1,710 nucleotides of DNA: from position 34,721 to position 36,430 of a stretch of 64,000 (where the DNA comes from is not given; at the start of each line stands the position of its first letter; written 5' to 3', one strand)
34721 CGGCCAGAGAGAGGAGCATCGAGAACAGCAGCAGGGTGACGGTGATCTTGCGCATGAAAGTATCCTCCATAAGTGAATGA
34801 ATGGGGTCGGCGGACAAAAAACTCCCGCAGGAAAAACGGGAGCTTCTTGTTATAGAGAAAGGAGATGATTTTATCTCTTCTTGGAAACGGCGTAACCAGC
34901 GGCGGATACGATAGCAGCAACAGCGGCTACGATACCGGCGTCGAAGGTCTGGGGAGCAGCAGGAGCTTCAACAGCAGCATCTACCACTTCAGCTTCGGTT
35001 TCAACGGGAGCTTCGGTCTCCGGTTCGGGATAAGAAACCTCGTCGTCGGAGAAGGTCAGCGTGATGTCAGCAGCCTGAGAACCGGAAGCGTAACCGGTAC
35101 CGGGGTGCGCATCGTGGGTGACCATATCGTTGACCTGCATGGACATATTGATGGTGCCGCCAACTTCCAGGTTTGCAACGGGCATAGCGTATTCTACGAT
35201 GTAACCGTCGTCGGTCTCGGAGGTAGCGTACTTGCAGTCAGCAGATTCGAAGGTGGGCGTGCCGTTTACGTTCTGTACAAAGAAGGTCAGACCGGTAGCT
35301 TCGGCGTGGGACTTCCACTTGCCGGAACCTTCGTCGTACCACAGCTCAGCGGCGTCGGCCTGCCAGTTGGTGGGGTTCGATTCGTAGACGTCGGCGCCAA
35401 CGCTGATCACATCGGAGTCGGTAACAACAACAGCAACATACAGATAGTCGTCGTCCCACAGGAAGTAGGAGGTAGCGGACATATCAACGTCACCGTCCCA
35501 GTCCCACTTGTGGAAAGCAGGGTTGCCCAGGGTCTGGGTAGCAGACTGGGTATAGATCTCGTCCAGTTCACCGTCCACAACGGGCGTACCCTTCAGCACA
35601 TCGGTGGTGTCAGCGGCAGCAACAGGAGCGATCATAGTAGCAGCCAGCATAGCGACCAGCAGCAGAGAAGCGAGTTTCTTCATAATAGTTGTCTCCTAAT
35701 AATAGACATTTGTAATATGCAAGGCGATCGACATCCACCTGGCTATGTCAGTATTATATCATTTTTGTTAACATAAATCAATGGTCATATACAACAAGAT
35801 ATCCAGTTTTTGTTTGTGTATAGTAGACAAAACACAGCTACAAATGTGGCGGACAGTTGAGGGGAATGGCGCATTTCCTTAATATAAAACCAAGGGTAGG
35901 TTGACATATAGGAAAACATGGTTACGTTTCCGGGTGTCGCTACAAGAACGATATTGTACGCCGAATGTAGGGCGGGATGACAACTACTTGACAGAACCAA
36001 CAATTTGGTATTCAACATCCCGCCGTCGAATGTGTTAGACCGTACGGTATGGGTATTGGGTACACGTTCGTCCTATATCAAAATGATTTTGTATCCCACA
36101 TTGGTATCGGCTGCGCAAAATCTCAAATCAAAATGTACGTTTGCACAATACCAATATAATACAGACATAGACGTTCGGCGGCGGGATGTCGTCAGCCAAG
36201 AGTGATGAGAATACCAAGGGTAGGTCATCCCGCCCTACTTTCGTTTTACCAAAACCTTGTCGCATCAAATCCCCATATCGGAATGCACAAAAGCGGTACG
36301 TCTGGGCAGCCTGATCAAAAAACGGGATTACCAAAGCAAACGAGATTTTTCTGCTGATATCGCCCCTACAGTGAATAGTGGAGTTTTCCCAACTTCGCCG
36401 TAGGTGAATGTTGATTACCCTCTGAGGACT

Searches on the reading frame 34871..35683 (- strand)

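Call 67: search_protein_families(library=pfam, proteins=[window:34871-35683:-], max_evalue=0.01)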
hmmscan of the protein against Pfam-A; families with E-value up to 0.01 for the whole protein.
window:34871-35683:- (270 aa): 1 family
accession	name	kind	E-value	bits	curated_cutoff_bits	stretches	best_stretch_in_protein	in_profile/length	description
PF06452.16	CBM9_1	-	7.8e-16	58.9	23.4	1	36-189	1-151/185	Carbohydrate family 9 binding domain-like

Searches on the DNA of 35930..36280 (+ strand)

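Call 73: search_dna_similar(query=window:35930-36280:+, collection=plasmids, mode=distant, max_evalue=0.001, max_rows=10)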
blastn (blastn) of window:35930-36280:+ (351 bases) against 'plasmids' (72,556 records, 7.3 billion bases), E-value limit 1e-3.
No match.

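Call 74: search_dna_similar(query=window:35930-36280:+, collection=phages, mode=distant, max_evalue=0.001, max_rows=10)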
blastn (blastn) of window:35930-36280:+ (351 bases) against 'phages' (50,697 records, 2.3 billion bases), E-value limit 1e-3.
No match.
